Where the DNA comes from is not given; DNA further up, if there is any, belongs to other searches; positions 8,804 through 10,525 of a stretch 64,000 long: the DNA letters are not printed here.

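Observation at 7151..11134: Operon coupling an acyl-activation / carrier / GNAT triad to a radical SAM-SPASM maturase and a 37-aa Cys-rich peptide: candidate acylated (lipo-)thioether RiPP system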

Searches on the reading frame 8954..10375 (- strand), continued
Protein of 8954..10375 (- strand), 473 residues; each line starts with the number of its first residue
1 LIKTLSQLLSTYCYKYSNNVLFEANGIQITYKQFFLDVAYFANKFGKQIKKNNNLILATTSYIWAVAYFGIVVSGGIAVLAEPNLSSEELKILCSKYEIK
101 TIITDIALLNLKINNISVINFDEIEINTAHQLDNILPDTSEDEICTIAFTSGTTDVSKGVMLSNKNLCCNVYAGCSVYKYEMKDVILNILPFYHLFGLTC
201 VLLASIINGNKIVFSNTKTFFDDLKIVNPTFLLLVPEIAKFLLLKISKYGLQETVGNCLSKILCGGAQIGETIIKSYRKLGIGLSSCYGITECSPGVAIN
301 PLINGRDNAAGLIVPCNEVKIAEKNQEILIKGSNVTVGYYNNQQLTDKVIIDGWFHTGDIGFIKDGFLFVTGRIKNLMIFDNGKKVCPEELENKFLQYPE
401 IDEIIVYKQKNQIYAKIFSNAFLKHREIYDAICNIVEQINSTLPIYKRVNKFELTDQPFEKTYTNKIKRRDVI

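Call 47: search_protein_families(library=ncbifam, proteins=[L097:8484-9992:+, L097:5573-6982:+, L097:7004-8422:+, L097:2693-3709:+, L102:6938-8974:+, L101:4103-5140:+, L106:1206-3245:+, L106:2-1117:+], max_evalue=1e-10)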
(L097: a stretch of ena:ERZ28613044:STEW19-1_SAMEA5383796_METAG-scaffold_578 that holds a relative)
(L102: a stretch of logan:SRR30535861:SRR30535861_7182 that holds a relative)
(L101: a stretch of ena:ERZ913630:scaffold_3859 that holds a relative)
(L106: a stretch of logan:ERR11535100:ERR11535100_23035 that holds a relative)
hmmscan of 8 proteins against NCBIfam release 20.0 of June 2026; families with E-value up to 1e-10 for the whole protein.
L097:8484-9992:+ (502 aa): 17 families
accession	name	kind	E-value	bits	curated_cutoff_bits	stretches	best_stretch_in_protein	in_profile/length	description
TIGR03977.1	rSAM_pair_HxsC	equivalog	1.3e-35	122.7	267.9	1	7-243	29-260/292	His-Xaa-Ser system radical SAM maturase HxsC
NF038332.1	rSAM_rare_HxsC4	exception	2.2e-18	66.5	500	1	3-168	14-178/335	radical SAM protein HxsC4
TIGR04545.1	rSAM_ahbD_hemeb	equivalog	3.6e-18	66.1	500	1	10-170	7-161/339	heme b synthase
TIGR04053.2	TIGR04053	equivalog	4.1e-16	59.2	395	1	12-171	17-173/366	TIGR04053 family radical SAM/SPASM domain-containing protein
NF050035.1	rSAM_WgK_link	exception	6.4e-15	55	650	1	7-167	13-167/367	radical SAM/SPASM peptide maturase WgkB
TIGR04546.1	rSAM_ahbC_deAc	equivalog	9e-15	54.3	650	1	10-165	46-194/390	12,18-didecarboxysiroheme deacetylase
TIGR02668.1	moaA_archaeal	equivalog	1.2e-14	54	325.25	1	7-174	14-176/303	GTP 3',8-cyclase MoaA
TIGR04054.1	rSAM_NirJ1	equivalog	1.3e-13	50.3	650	1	10-174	43-200/387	putative heme d1 biosynthesis radical SAM protein NirJ1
NF001199.0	PRK00164.2-1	equivalog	4.5e-13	49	231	1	7-173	16-176/308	GTP 3',8-cyclase MoaA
TIGR04051.1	rSAM_NirJ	equivalog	5e-13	48.7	515.45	1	12-217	11-206/354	heme d1 biosynthesis radical SAM protein NirJ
TIGR04303.1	GeoRSP_rSAM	equivalog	1e-12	48.3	400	1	7-172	5-165/325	GeoRSP system radical SAM/SPASM protein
TIGR03962.1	mycofact_rSAM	equivalog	4.6e-12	45.8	265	1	9-169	18-171/339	mycofactocin radical SAM maturase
TIGR04250.1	SCM_rSAM_ScmE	equivalog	7.2e-12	44.9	400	1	7-215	7-208/358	SynChlorMet cassette radical SAM/SPASM protein ScmE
TIGR04251.1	SCM_rSAM_ScmF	equivalog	1.1e-11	44.8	400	1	10-163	15-161/353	SynChlorMet cassette radical SAM/SPASM protein ScmF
NF045574.1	sacti_mat_StsB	exception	2.7e-11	43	625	1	4-171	97-256/466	StsB family radical SAM/SPASM domain sactipeptide maturase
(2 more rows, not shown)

L097:5573-6982:+ (469 aa): 54 families (the best 25 are shown)
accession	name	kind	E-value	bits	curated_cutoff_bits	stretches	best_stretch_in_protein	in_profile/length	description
TIGR03942.1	sulfatase_rSAM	equivalog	8.6e-39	133.6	349.45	1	100-428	8-335/363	anaerobic sulfatase maturase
TIGR03978.1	rSAM_paired_1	equivalog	2.3e-38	132.1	370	1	31-459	12-461/466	His-Xaa-Ser system radical SAM maturase HxsB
NF041298.1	rSAM_mat_DynA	equivalog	6.1e-38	130.7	450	1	97-424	5-329/356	dynobactin maturation radical SAM/SPASM protein DynA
NF047865.1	rSAM_PapB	equivalog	1.1e-37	130.1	340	1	98-421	8-320/330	PapB family radical SAM/SPASM ranthipeptide maturase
NF041718.1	rSAM_phane_AMC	equivalog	2.2e-31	109.2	425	1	96-308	9-216/362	cyclophane-forming radical SAM peptide maturase AmcB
NF041707.1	rSAM_YhhB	equivalog_domain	2e-30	106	445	1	95-427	4-342/369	cyclophane-forming radical SAM/SPASM peptide maturase YhhB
TIGR04163.1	rSAM_cobopep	equivalog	2.7e-30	105.5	375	1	94-435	65-405/428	peptide-modifying radical SAM enzyme CbpB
TIGR04083.1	rSAM_pep_methan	hypoth_equivalog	8.9e-29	100.5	300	1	99-448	6-342/376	TIGR04083 family peptide-modifying radical SAM enzyme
TIGR04064.1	rSAM_nif11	equivalog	1.2e-28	100.1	518.7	1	58-419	45-402/459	nif11-like peptide radical SAM maturase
TIGR03974.1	rSAM_six_Cys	equivalog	8.6e-28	97.4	425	1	75-426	79-424/451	thioether cross-link-forming SCIFF peptide maturase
TIGR03906.1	quino_hemo_SAM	equivalog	3.2e-26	92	453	1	96-417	97-414/467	quinohemoprotein amine dehydrogenase maturation protein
NF040492.1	not_ScfB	exception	6.4e-26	91.2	855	1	83-420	85-418/450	ScfB-related radical SAM/SPASM orphan maturase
TIGR04261.1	rSAM_GlyRichRpt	subfamily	1.1e-24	87.1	310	1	98-427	2-336/363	cyclophane-forming radical SAM/SPASM peptide maturase GrrM/OscB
TIGR04280.1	geopep_mat_rSAM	hypoth_equivalog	3e-24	85.8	400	1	33-240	19-229/428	geopeptide radical SAM maturase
NF010321.0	PRK13758.1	equivalog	4.1e-24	85.4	441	1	100-419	12-332/370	anaerobic sulfatase-maturase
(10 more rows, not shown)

L097:7004-8422:+ (472 aa): 48 families (the best 25 are shown)
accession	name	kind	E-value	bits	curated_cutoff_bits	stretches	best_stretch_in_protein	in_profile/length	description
NF041298.1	rSAM_mat_DynA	equivalog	1.9e-41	142.3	450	1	92-445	5-346/356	dynobactin maturation radical SAM/SPASM protein DynA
TIGR03942.1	sulfatase_rSAM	equivalog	2.1e-41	142.2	349.45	1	94-450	7-355/363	anaerobic sulfatase maturase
NF047865.1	rSAM_PapB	equivalog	1.2e-35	123.4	340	1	92-422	7-319/330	PapB family radical SAM/SPASM ranthipeptide maturase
TIGR03978.1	rSAM_paired_1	equivalog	2.6e-35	122.1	370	1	84-461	79-461/466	His-Xaa-Ser system radical SAM maturase HxsB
TIGR04083.1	rSAM_pep_methan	hypoth_equivalog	5.6e-33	114.3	300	1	90-450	3-341/376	TIGR04083 family peptide-modifying radical SAM enzyme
NF010321.0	PRK13758.1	equivalog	1.2e-31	110.2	441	1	90-453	6-363/370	anaerobic sulfatase-maturase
NF041718.1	rSAM_phane_AMC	equivalog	1.1e-30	106.9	425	1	87-441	5-349/362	cyclophane-forming radical SAM peptide maturase AmcB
NF041707.1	rSAM_YhhB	equivalog_domain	2.8e-30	105.4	445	1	90-441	4-354/369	cyclophane-forming radical SAM/SPASM peptide maturase YhhB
NF040492.1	not_ScfB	exception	1.2e-28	100.3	855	1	91-434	98-429/450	ScfB-related radical SAM/SPASM orphan maturase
TIGR04261.1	rSAM_GlyRichRpt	subfamily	8.8e-28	97.4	310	1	94-443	3-351/363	cyclophane-forming radical SAM/SPASM peptide maturase GrrM/OscB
TIGR04163.1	rSAM_cobopep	equivalog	1.4e-27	96.6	375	1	53-442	28-409/428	peptide-modifying radical SAM enzyme CbpB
TIGR03974.1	rSAM_six_Cys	equivalog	2.1e-26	92.8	425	1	90-434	99-430/451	thioether cross-link-forming SCIFF peptide maturase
NF010308.0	PRK13745.1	equivalog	6e-26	91.3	484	1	81-421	6-354/412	anaerobic sulfatase-maturation protein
NF038107.1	rSAM_NF038107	equivalog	3.9e-24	85.2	600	1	12-432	3-412/444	Cys-every-fifth radical SAM/SPASM peptide maturase CefB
TIGR04068.1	rSAM_ocin_clost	equivalog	6.3e-23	81.4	500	1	88-385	84-394/462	Cys-rich peptide radical SAM maturase CcpM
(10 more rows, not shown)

L097:2693-3709:+ (338 aa): 33 families (the best 25 are shown)
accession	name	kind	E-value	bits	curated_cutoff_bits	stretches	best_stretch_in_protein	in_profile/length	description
TIGR02668.1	moaA_archaeal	equivalog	1.3e-23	83.5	325.25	1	2-210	9-216/303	GTP 3',8-cyclase MoaA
NF001199.0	PRK00164.2-1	equivalog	2.8e-23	82.5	231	1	2-167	11-178/308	GTP 3',8-cyclase MoaA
TIGR04251.1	SCM_rSAM_ScmF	equivalog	4.2e-23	82.3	400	1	4-328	5-324/353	SynChlorMet cassette radical SAM/SPASM protein ScmF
NF045574.1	sacti_mat_StsB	exception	3.6e-22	78.8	625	1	11-166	104-257/466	StsB family radical SAM/SPASM domain sactipeptide maturase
TIGR03962.1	mycofact_rSAM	equivalog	9.9e-22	77.5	265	1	8-330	17-319/339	mycofactocin radical SAM maturase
TIGR02666.1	moaA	equivalog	1.2e-21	77.1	284.05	1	3-217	10-229/336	GTP 3',8-cyclase MoaA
TIGR04317.1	W_rSAM_matur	equivalog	5.7e-21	75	380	1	5-321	6-319/349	tungsten cofactor oxidoreductase radical SAM maturase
TIGR04303.1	GeoRSP_rSAM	equivalog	1.5e-20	74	400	1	8-326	10-307/325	GeoRSP system radical SAM/SPASM protein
NF047865.1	rSAM_PapB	equivalog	1.5e-20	73.7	340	1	2-326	2-317/330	PapB family radical SAM/SPASM ranthipeptide maturase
NF038283.1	viperin_w_prok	equivalog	2.4e-20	72.9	180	1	12-168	11-178/281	viperin family antiviral radical SAM protein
TIGR04546.1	rSAM_ahbC_deAc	equivalog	2.5e-20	72.6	650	1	11-167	47-202/390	12,18-didecarboxysiroheme deacetylase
NF050035.1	rSAM_WgK_link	exception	2.6e-20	72.8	650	1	11-158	17-164/367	radical SAM/SPASM peptide maturase WgkB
TIGR04054.1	rSAM_NirJ1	equivalog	3.7e-19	68.6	650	1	12-169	45-201/387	putative heme d1 biosynthesis radical SAM protein NirJ1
TIGR04055.1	rSAM_NirJ2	equivalog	8.6e-19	68.2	500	1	6-325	4-303/326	putative heme d1 biosynthesis radical SAM protein NirJ2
NF049973.1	radical_Rv1681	equivalog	1e-18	67.4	380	1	4-166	73-235/326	Rv1681 family radical SAM protein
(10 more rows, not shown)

L102:6938-8974:+ (678 aa): 26 families (the best 25 are shown)
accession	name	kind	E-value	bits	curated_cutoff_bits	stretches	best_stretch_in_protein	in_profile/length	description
TIGR04115.1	rSAM_Cxxx_rpt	equivalog_domain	9e-149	495.8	350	1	24-383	3-359/359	radical SAM peptide maturase, CXXX-repeat target family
NF047865.1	rSAM_PapB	equivalog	5.1e-64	216.6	340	1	25-348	5-314/330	PapB family radical SAM/SPASM ranthipeptide maturase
TIGR04068.1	rSAM_ocin_clost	equivalog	4e-44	151.3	500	1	23-189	84-245/462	Cys-rich peptide radical SAM maturase CcpM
TIGR03906.1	quino_hemo_SAM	equivalog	1.1e-36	126.5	453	1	23-181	94-246/467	quinohemoprotein amine dehydrogenase maturation protein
TIGR04064.1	rSAM_nif11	equivalog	3.2e-36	125.1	518.7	1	23-211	78-257/459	nif11-like peptide radical SAM maturase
TIGR04119.1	CXXX_matur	equivalog_domain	1.4e-34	119.4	150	1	499-675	2-187/210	CXXX repeat peptide maturase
TIGR03974.1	rSAM_six_Cys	equivalog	2.4e-34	119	425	1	22-377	96-442/451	thioether cross-link-forming SCIFF peptide maturase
NF040492.1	not_ScfB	exception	4.6e-31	108.2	855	1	24-375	96-439/450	ScfB-related radical SAM/SPASM orphan maturase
TIGR04280.1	geopep_mat_rSAM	hypoth_equivalog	2.8e-30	105.7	400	1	14-349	75-395/428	geopeptide radical SAM maturase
TIGR04148.1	GG_samocin_CFB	equivalog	3.5e-24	85.8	300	1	23-173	17-167/411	radical SAM peptide maturase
NF035951.1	rSAM_RumMC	equivalog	4.9e-24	84.9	720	1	24-183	113-266/510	RumMC family radical SAM sactipeptide maturase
NF038170.1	lachnocin_rSAM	equivalog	4e-23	82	550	1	12-175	63-222/440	lachnocin radical SAM maturase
TIGR03978.1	rSAM_paired_1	equivalog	2.4e-20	72.8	370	1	27-212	87-265/466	His-Xaa-Ser system radical SAM maturase HxsB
NF038107.1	rSAM_NF038107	equivalog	2.2e-19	69.6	600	1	24-175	86-232/444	Cys-every-fifth radical SAM/SPASM peptide maturase CefB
TIGR04463.1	rSAM_vs_C_rich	equivalog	7.3e-18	64.5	525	1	25-353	84-394/438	TIGR04463 family radical SAM/SPASM RiPP maturase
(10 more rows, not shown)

L101:4103-5140:+ (345 aa): 30 families (the best 25 are shown)
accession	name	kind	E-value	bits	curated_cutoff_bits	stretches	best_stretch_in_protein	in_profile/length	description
TIGR03942.1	sulfatase_rSAM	equivalog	1.4e-76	257.9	349.45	1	1-339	13-358/363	anaerobic sulfatase maturase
NF041298.1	rSAM_mat_DynA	equivalog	2.8e-51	174.6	450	1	2-339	14-354/356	dynobactin maturation radical SAM/SPASM protein DynA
NF010308.0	PRK13745.1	equivalog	9.2e-51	173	484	1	2-335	27-382/412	anaerobic sulfatase-maturation protein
NF010321.0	PRK13758.1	equivalog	2.3e-48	165.2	441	1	2-333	18-357/370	anaerobic sulfatase-maturase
NF038005.1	rSAM_mat_DarE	equivalog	1e-34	120.1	650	1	2-331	87-425/432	darobactin maturation radical SAM/SPASM protein DarE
NF041707.1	rSAM_YhhB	equivalog_domain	4.9e-34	117.8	445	1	2-339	15-366/369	cyclophane-forming radical SAM/SPASM peptide maturase YhhB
NF041300.1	rSAM_mat_DarW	exception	5.8e-33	114.3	650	1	3-340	51-400/415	radical SAM/SPASM peptide maturase DarW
TIGR04083.1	rSAM_pep_methan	hypoth_equivalog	7.4e-32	110.6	300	1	2-336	13-341/376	TIGR04083 family peptide-modifying radical SAM enzyme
NF041718.1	rSAM_phane_AMC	equivalog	1.8e-29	102.9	425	1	2-169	19-185/362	cyclophane-forming radical SAM peptide maturase AmcB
TIGR04261.1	rSAM_GlyRichRpt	subfamily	1.2e-28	100.2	310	1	2-317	10-338/363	cyclophane-forming radical SAM/SPASM peptide maturase GrrM/OscB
TIGR04269.1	SAM_SPASM_FxsB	subfamily_domain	1.2e-27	96.9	370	1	2-333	15-360/363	FxsB family cyclophane-forming radical SAM/SPASM peptide maturase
NF047865.1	rSAM_PapB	equivalog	8.9e-26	90.9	340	1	1-318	15-328/330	PapB family radical SAM/SPASM ranthipeptide maturase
TIGR03978.1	rSAM_paired_1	equivalog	6.9e-24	84.4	370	1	2-334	96-447/466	His-Xaa-Ser system radical SAM maturase HxsB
TIGR03906.1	quino_hemo_SAM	equivalog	6.5e-22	77.8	453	1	2-316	107-424/467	quinohemoprotein amine dehydrogenase maturation protein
TIGR04496.1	rSAM_XyeB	equivalog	2.1e-21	76.1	450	1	2-336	17-367/385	cyclophane-forming radical SAM/SPASM peptide maturase XyeB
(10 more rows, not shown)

L106:1206-3245:+ (679 aa): 28 families (the best 25 are shown)
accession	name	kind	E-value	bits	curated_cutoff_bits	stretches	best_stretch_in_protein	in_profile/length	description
TIGR04115.1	rSAM_Cxxx_rpt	equivalog_domain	1e-154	515.4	350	1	22-381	3-359/359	radical SAM peptide maturase, CXXX-repeat target family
NF047865.1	rSAM_PapB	equivalog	3.2e-68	230.4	340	1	22-347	4-316/330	PapB family radical SAM/SPASM ranthipeptide maturase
TIGR04119.1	CXXX_matur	equivalog_domain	1.3e-54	184.7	150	1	493-676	4-187/210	CXXX repeat peptide maturase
TIGR03974.1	rSAM_six_Cys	equivalog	3.7e-42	144.7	425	1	25-375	99-442/451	thioether cross-link-forming SCIFF peptide maturase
TIGR04068.1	rSAM_ocin_clost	equivalog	2.6e-40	138.7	500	1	14-177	77-235/462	Cys-rich peptide radical SAM maturase CcpM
TIGR03906.1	quino_hemo_SAM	equivalog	6.7e-37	127.2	453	1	16-385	88-450/467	quinohemoprotein amine dehydrogenase maturation protein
NF040492.1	not_ScfB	exception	3.4e-36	125.1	855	1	23-373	97-439/450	ScfB-related radical SAM/SPASM orphan maturase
TIGR04064.1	rSAM_nif11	equivalog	1.3e-35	123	518.7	1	21-377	78-428/459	nif11-like peptide radical SAM maturase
NF038170.1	lachnocin_rSAM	equivalog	6.4e-29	101.1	550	1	11-348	67-395/440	lachnocin radical SAM maturase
TIGR04280.1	geopep_mat_rSAM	hypoth_equivalog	4.1e-26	91.9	400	1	19-317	82-365/428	geopeptide radical SAM maturase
NF035951.1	rSAM_RumMC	equivalog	1.4e-24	86.7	720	1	21-185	112-270/510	RumMC family radical SAM sactipeptide maturase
TIGR04148.1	GG_samocin_CFB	equivalog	5e-20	72.1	300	1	21-173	17-169/411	radical SAM peptide maturase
TIGR03978.1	rSAM_paired_1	equivalog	1.4e-19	70.2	370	1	24-200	86-254/466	His-Xaa-Ser system radical SAM maturase HxsB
NF038107.1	rSAM_NF038107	equivalog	4.7e-19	68.5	600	1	20-172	84-231/444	Cys-every-fifth radical SAM/SPASM peptide maturase CefB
TIGR04084.1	rSAM_AF0577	subfamily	1.1e-18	67.3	225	1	27-392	3-327/347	TIGR04084 family radical SAM/SPASM domain-containing protein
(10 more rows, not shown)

L106:2-1117:+ (371 aa): 1 family
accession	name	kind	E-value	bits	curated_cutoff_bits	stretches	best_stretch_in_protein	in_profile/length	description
TIGR01034.1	metK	equivalog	4.1e-167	555.9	309.4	1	1-370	12-370/377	methionine adenosyltransferase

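Call 92: search_protein_families(library=padloc, proteins=[window:8954-10375:-], max_evalue=0.001)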
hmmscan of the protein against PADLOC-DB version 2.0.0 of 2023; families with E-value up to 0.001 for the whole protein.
window:8954-10375:- (473 aa): 0 families
